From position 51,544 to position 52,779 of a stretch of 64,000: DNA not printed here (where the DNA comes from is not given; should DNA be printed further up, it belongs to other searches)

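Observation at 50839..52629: Islet cargo: PD-(D/E)XK DUF6602-like nuclease paired with a proteasome/HslV-like protein bearing a SEC-C tail; candidate novel defence-type pair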

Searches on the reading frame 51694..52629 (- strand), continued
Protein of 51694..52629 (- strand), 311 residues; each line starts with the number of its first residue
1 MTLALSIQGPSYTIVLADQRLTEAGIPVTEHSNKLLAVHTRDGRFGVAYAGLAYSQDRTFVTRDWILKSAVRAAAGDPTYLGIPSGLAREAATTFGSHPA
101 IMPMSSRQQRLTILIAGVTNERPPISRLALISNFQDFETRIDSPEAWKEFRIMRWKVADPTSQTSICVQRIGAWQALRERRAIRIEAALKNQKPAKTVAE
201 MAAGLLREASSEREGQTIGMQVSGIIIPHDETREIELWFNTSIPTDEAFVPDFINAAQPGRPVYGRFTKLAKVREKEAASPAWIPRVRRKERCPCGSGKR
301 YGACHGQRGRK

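Call 98: find_encoding_contigs(protein=P0021, flank=7000, max_places=2)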
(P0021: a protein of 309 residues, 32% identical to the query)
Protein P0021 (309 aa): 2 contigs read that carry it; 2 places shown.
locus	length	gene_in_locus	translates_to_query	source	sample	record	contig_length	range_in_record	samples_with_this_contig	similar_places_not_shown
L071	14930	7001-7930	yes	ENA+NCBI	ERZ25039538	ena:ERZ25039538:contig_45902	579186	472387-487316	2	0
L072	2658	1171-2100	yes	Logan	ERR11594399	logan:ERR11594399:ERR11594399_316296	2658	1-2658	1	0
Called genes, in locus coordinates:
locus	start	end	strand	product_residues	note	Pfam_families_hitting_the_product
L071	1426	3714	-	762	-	-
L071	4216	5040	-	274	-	PF02540:NAD_synthase (weak)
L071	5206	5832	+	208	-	-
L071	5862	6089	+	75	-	-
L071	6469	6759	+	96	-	PF15731:MqsA_antitoxin (weak)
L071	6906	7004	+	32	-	-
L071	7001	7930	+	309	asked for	PF02810:SEC-C (weak)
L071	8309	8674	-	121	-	PF13744:HTH_37, PF12844:HTH_19 (weak), PF13560:HTH_31, PF01381:HTH_3, PF13443:HTH_26 (weak)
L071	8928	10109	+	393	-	-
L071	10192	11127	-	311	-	PF00291:PALP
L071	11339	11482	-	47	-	-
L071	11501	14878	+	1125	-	PF08448:PAS_4 (weak), PF00512:HisKA, PF02518:HATPase_c, PF13581:HATPase_c_2 (faint), PF00072:Response_reg, PF00512:HisKA, PF02518:HATPase_c, PF00072:Response_reg, +1 more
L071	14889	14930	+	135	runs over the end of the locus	PF13474:SnoaL_3, PF14534:DUF4440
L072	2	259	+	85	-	?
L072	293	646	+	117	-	PF06296:RelE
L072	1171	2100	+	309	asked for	PF02810:SEC-C (weak)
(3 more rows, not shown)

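Call 99: find_encoding_contigs(protein=P0032, flank=7000, max_places=3)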
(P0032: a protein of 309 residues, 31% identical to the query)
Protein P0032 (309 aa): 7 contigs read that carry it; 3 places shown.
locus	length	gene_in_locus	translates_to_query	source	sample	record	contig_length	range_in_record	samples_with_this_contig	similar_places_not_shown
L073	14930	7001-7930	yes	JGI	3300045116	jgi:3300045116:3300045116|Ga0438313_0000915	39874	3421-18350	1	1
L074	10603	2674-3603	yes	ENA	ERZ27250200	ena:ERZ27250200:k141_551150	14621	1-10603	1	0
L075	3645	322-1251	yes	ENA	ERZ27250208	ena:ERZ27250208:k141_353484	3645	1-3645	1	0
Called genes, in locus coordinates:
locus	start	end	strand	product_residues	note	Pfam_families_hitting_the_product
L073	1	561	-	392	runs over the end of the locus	PF12832:MFS_1_like, PF13347:MFS_2, PF07690:MFS_1, PF00083:Sugar_tr, PF07690:MFS_1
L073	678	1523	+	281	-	PF01553:Acyltransferase (faint)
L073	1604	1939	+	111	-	-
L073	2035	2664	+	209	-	PF00925:GTP_cyclohydro2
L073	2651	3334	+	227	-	PF01872:RibD_C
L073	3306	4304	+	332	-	PF16912:Glu_dehyd_C, PF00107:ADH_zinc_N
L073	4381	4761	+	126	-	PF01242:PTPS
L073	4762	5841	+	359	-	PF13439:Glyco_transf_4 (weak), PF13579:Glyco_trans_4_4 (weak), PF20706:GT4-conflict, PF00534:Glycos_transf_1, PF13692:Glyco_trans_1_4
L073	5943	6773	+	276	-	PF13489:Methyltransf_23, PF13847:Methyltransf_31 (weak), PF08241:Methyltransf_11 (weak), PF08242:Methyltransf_12, PF13649:Methyltransf_25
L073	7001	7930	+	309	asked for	PF02810:SEC-C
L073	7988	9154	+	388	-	PF00149:Metallophos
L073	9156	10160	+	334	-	PF01555:N6_N4_Mtase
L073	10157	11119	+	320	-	-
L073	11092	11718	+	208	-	PF00583:Acetyltransf_1, PF13508:Acetyltransf_7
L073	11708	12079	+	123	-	PF21631:A9CJY8-like_N, PF13840:ACT_7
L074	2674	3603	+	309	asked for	PF02810:SEC-C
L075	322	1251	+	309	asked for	PF02810:SEC-C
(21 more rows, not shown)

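Call 100: find_encoding_contigs(protein=P0025, flank=7000, max_places=2)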
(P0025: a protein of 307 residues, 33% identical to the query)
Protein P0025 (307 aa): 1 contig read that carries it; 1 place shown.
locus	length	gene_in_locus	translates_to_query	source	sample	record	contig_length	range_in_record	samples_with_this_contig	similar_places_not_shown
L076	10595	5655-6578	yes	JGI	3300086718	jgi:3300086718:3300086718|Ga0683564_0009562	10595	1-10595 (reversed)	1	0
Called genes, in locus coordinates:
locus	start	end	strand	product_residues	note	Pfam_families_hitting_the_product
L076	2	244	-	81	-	?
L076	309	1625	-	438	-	-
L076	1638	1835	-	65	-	PF00313:CSD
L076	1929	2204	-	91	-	-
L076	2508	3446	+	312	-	PF08401:ArdcN, PF18818:MPTase-PolyVal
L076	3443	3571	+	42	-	-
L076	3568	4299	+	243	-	PF00239:Resolvase, PF07508:Recombinase (faint)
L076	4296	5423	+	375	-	PF12307:DUF3631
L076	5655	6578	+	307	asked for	PF02810:SEC-C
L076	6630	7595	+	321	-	-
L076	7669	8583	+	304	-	-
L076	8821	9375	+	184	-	PF02080:TrkA_C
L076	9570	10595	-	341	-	?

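Call 114: fold_search(model_id=the predicted structure, library=viral)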
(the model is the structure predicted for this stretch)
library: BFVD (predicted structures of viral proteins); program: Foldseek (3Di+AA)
matches with E <= 10: 480; with E <= 0.001: 15
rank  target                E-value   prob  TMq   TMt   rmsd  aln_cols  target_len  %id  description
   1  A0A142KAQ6            1.2e-16  1.00  0.67  0.71   6.2       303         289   16  Uncharacterized protein [Gordonia phage Nymphadora]
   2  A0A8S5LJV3            5.0e-07  1.00  0.50  0.68   5.1       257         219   16  Proteasome beta type-2 subunit [Siphoviridae sp. ct3o911]
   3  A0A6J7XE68            4.0e-06  1.00  0.42  0.60   6.5       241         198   14  Uncharacterized protein [uncultured Caudovirales phage]
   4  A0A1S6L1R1            5.5e-05  1.00  0.28  0.37  11.7       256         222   12  (no name in the UniProt tables at hand)
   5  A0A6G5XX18            7.0e-05  1.00  0.36  0.58   9.4       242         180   13  (no name in the UniProt tables at hand)
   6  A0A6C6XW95            7.4e-05  1.00  0.35  0.51   6.0       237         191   12  (no name in the UniProt tables at hand)
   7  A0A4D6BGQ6            7.4e-05  0.99  0.22  0.35  11.4       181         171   13  (no name in the UniProt tables at hand)
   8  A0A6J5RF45            1.3e-04  1.00  0.35  0.51  10.3       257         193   13  Uncharacterized protein [uncultured Caudovirales phage]
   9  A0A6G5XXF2            1.4e-04  1.00  0.38  0.55   6.9       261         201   13  (no name in the UniProt tables at hand)
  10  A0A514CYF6            2.4e-04  1.00  0.31  0.57   6.2       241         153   12  (no name in the UniProt tables at hand)
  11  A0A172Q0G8            3.1e-04  1.00  0.34  0.40   8.3       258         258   13  Uncharacterized protein [Acinetobacter phage vB_AbaM_ME3]
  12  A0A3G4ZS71            4.7e-04  0.96  0.31  0.21  10.7       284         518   10  Linear amide C-N hydrolase [Edafosvirus sp.]
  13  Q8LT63                5.3e-04  1.00  0.32  0.48   8.3       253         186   15  Uncharacterized protein [Vibrio phage VpV262]
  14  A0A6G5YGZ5            7.2e-04  0.99  0.29  0.32   8.5       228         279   13  (no name in the UniProt tables at hand)
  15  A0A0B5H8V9            7.6e-04  1.00  0.40  0.65   5.2       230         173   10  Uncharacterized protein [Vibrio phage phi 3]
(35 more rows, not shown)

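Call 115: search_dna_similar(query=window:51694-52629:-, collection=phages, mode=protein, max_evalue=0.01, max_rows=30)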
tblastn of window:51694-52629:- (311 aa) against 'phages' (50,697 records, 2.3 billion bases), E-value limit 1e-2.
No match.

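Call 116: search_dna_similar(query=window:51694-52629:-, collection=plasmids, mode=protein, max_evalue=0.001, max_rows=30)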
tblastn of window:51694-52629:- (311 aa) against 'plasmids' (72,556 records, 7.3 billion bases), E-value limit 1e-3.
No match.

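Call 117: search_dna_similar(query=L001:127-1065:+, collection=phages, mode=protein, max_evalue=1, max_rows=20)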
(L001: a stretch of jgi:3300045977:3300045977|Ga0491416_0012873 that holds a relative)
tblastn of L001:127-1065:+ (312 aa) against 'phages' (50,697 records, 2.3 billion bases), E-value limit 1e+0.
Records with a match: 11; places in all: 11; records where one place covers at least 80% of the query: 0.
Best place of each record, by identity: 60-80% 2; <60% 9.
By first word of the organism name: Listeria 5; Staphylococcus 2; Bacteriophage 1; Enterococcus 1; Salmonella 1; Escherichia 1.
By host as written in the record: Listeria monocytogenes 5; Staphylococcus aureus 2; - 1; Enterococcus faecalis 1; Homo sapiens 1; Escherichia coli O157:H7 ATCC 43895 1.
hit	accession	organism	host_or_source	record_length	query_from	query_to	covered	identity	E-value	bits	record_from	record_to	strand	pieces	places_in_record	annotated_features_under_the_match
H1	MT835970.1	Bacteriophage sp.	human fecal samples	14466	274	309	12%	43.2%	1e-1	40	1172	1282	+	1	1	record has no annotation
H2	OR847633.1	Listeria phage LM 4-11-1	Listeria monocytogenes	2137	281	311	10%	48.4%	6e-3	44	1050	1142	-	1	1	record has no annotation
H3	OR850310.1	Staphylococcus phage SA 1298 Kay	Staphylococcus aureus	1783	288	308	7%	66.7%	5e-2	41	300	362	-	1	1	record has no annotation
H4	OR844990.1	Staphylococcus phage SA 1306 Kay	Staphylococcus aureus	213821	288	308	7%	66.7%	7e-2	41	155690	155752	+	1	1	record has no annotation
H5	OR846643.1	Enterococcus phage Efs 1-1-1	Enterococcus faecalis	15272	288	309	7%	59.1%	1e-1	40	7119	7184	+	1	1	record has no annotation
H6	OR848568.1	Listeria phage LM 4-14-1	Listeria monocytogenes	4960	288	308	7%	57.1%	2e-1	39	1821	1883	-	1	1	record has no annotation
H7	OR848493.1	Listeria phage LM 4-14-1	Listeria monocytogenes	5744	288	308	7%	57.1%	2e-1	39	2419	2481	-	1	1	record has no annotation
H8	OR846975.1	Listeria phage LM 4-11-1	Listeria monocytogenes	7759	288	308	7%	57.1%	2e-1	39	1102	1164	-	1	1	record has no annotation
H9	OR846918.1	Listeria phage LM 4-11-1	Listeria monocytogenes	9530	288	308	7%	57.1%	2e-1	39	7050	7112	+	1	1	record has no annotation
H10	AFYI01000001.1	Salmonella enterica subsp. enterica serovar Infantis str. ...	Homo sapiens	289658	288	308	7%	52.4%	9e-1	37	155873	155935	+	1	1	preprotein translocase, SecA subunit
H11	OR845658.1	Escherichia phage ECO95 1-6-1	Escherichia coli O157:H7 ATCC 43895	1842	288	308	7%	52.4%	1e+0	37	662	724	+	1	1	record has no annotation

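Call 118: search_dna_similar(query=P0032, collection=plasmids, mode=protein, max_evalue=0.001, max_rows=30)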
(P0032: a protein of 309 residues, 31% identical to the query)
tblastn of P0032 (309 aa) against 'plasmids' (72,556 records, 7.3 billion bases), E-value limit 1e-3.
Records with a match: 134; places in all: 134; records where one place covers at least 80% of the query: 0.
Best place of each record, by identity: 80-90% 21; 60-80% 101; <60% 12.
By first word of the organism name: Klebsiella 55; Escherichia 20; Citrobacter 15; Enterobacter 7; Azospirillum 5; Agrobacterium 4; Raoultella 4; Burkholderia 3; Variovorax 2; Aeromonas 2; and 15 more.
By predicted mobility (MOB-suite, as given by PLSDB): conjugative 78; non-mobilizable 41; mobilizable 15.
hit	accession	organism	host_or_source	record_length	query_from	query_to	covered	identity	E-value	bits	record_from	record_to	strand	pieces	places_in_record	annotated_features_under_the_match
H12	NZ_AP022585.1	Mycobacterium marseillense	-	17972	11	116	34%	30.3%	4e-4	49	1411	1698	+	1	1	hypothetical protein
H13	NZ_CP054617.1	Azospirillum oryzae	cell culture,soil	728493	190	302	37%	27.8%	5e-5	52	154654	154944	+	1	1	YchJ family protein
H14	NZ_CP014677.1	Kozakia baliensis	palm brown sugar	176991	240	304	21%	47.7%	6e-6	55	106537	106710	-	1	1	UPF0149 family protein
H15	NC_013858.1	Azospirillum sp. B510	-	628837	211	302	30%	33.0%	2e-5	54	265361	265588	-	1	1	YchJ family protein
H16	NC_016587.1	Azospirillum lipoferum 4B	-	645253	211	302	30%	31.9%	3e-5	53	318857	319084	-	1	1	YchJ family protein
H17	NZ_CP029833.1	Azospirillum ramasamyi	single cell,Cow dung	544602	211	302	30%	31.9%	5e-5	52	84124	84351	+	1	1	YchJ family protein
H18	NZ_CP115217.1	Pseudomonas aeruginosa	Homo sapiens,culture samples from human ...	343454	254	302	16%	48.1%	5e-4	49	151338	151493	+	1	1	SEC-C metal-binding domain-containing protein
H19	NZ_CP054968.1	Klebsiella pneumoniae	Shatin WWTPs_94 WWTPs influent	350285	263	302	13%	55.0%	6e-4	49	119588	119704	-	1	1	SEC-C metal-binding domain-containing protein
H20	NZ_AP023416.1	Vescimonas fastidiosa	Homo sapiens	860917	269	304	12%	61.1%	4e-4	50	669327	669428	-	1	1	secA: preprotein translocase subunit SecA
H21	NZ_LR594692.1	Variovorax sp. WDL1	linuron-contaminated soil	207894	266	302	12%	56.8%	1e-4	51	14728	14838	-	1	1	UPF0149 family protein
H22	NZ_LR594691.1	Variovorax sp. WDL1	linuron-contaminated soil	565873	266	302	12%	56.8%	1e-4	51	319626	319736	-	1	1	UPF0149 family protein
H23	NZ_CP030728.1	Klebsiella pneumoniae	Homo sapiens,feces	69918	275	303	9%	69.0%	9e-6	55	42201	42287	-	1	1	SEC-C metal-binding domain-containing protein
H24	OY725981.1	Phocaeicola massiliensis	-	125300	272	305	11%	57.1%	6e-4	49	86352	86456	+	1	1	record has no annotation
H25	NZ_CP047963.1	Aeromonas media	cell culture,hospital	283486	280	303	8%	79.2%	1e-4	51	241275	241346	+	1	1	SEC-C metal-binding domain-containing protein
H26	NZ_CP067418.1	Aeromonas media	cell culture,water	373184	280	303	8%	79.2%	2e-4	50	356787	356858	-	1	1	SEC-C metal-binding domain-containing protein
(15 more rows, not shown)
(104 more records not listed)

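Call 119: get_annotated_region(hit=H12, flank=5000)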
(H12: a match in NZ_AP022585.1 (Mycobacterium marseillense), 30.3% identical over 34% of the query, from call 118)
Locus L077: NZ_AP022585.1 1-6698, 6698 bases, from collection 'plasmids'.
description: Mycobacterium marseillense strain JCM 17324 plasmid pJCM17324, complete sequence
organism: Mycobacterium marseillense (NCBI taxid 701042)
taxonomy: Bacteria; Actinomycetota; Actinomycetes; Mycobacteriales; Mycobacteriaceae; Mycobacterium; Mycobacterium marseillense
host: -; source: -; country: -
typing (MOB-suite, as given by PLSDB): mobilizable; replicon rep_cluster_628; relaxase MOBF
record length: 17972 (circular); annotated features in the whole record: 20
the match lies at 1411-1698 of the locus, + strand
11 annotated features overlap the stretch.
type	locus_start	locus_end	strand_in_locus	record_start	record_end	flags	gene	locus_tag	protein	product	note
CDS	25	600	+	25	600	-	-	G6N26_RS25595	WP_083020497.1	recombinase family protein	GO:0006310 - DNA recombination [Evidence IEA]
CDS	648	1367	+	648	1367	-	-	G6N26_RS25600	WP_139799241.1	hypothetical protein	-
CDS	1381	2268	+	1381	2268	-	-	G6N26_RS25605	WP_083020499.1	hypothetical protein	-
CDS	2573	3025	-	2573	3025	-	-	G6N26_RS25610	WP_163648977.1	hypothetical protein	-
CDS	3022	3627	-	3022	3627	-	-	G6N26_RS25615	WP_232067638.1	ParA family protein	-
CDS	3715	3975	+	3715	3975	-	-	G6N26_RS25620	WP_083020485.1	hypothetical protein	-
CDS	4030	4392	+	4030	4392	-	-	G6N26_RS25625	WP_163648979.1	putative toxin-antitoxin system toxin component, PIN family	-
CDS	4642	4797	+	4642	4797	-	-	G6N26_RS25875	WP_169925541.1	hypothetical protein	-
CDS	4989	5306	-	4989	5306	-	-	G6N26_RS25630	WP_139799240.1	hypothetical protein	-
CDS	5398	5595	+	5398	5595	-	-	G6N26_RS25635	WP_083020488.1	hypothetical protein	-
CDS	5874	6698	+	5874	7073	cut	-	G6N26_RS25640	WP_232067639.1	helix-turn-helix domain-containing protein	-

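Call 124: search_protein_families(library=padloc, alignment_id=A9, max_evalue=0.00001)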
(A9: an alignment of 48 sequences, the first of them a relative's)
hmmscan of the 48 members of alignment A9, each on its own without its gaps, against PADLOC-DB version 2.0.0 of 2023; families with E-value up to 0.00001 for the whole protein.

A. member 1, L010:9189-10022:+ (278 aa): 4 families
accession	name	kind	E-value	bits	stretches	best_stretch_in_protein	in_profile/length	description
PDLC04990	PDC-S31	-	2.1e-61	206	1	22-275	5-256/259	-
PDLC04994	PDC-S31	-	3.1e-51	172.3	1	20-273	12-269/273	-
PDLC04991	PDC-S31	-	5.5e-28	96.1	1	118-264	53-191/208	-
PDLC04992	PDC-S31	-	3.5e-11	41.3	1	123-181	50-111/220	-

B. families by the number of members that match (of 48 scanned): 126 families (the first 25 are shown)
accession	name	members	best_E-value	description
PDLC00835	E1-E2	2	3.5e-95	E1-E2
PDLC00827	E1-E2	2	1.2e-33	E1-E2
PDLC04134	mad2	2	5.6e-14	mads_2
PDLC00848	E1-E2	1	3.5e-148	E1-E2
PDLC00839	E1-E2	1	4.8e-128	E1-E2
PDLC03371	MTase_II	1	1.7e-65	Type II methyltransferase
PDLC04990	PDC-S31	1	2.1e-61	-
PDLC03436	REase_II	1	9.9e-61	Type II restriction enzyme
PDLC03299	MTase_II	1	4.1e-59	Type II methyltransferase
PDLC04994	PDC-S31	1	3.1e-51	-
PDLC00889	JAB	1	4.4e-48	JAB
PDLC03216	MTase_II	1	1.2e-42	Type II methyltransferase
PDLC00890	JAB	1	1.5e-42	JAB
PDLC03738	oMTase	1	3.8e-41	orphan methyltransferase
PDLC03320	MTase_II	1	4.3e-37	Type II methyltransferase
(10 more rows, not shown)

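Call 126: search_dna_similar(query=L077:1381-2265:+, collection=phages, mode=protein, max_evalue=0.001, max_rows=25)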
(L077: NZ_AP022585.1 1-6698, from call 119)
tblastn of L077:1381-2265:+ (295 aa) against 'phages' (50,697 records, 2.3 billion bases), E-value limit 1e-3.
Records with a match: 9; places in all: 9; records where one place covers at least 80% of the query: 9.
Best place of each record, by identity: <60% 9.
By first word of the organism name: Gordonia 9.
By host as written in the record: Gordonia terrae 3612 9.
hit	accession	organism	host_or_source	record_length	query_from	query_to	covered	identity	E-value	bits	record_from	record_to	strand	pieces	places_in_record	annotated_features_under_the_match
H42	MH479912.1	Gordonia phage Eviarto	Gordonia terrae 3612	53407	1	294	100%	35.5%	8e-36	142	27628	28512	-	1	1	30: hypothetical protein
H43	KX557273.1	Gordonia phage BatStarr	Gordonia terrae 3612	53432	1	294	100%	35.5%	8e-36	142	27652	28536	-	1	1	30: hypothetical protein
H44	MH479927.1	Gordonia phage TimTam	Gordonia terrae 3612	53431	1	294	100%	35.5%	8e-36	142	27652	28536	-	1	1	30: hypothetical protein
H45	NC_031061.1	Gordonia phage Nymphadora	Gordonia terrae 3612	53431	1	294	100%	35.5%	8e-36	142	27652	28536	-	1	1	30: hypothetical protein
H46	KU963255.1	Gordonia phage Nymphadora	Gordonia terrae 3612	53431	1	294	100%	35.5%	8e-36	142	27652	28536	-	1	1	30: hypothetical protein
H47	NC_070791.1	Gordonia phage Herod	Gordonia terrae 3612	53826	1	294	100%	35.5%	8e-36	142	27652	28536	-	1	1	30: hypothetical protein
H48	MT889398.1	Gordonia phage Herod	Gordonia terrae 3612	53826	1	294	100%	35.5%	8e-36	142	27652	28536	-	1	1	30: hypothetical protein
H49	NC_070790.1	Gordonia phage Bosnia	Gordonia terrae 3612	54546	1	294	100%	35.5%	8e-36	142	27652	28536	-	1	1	30: hypothetical protein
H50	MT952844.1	Gordonia phage Bosnia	Gordonia terrae 3612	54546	1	294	100%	35.5%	8e-36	142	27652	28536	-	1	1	30: hypothetical protein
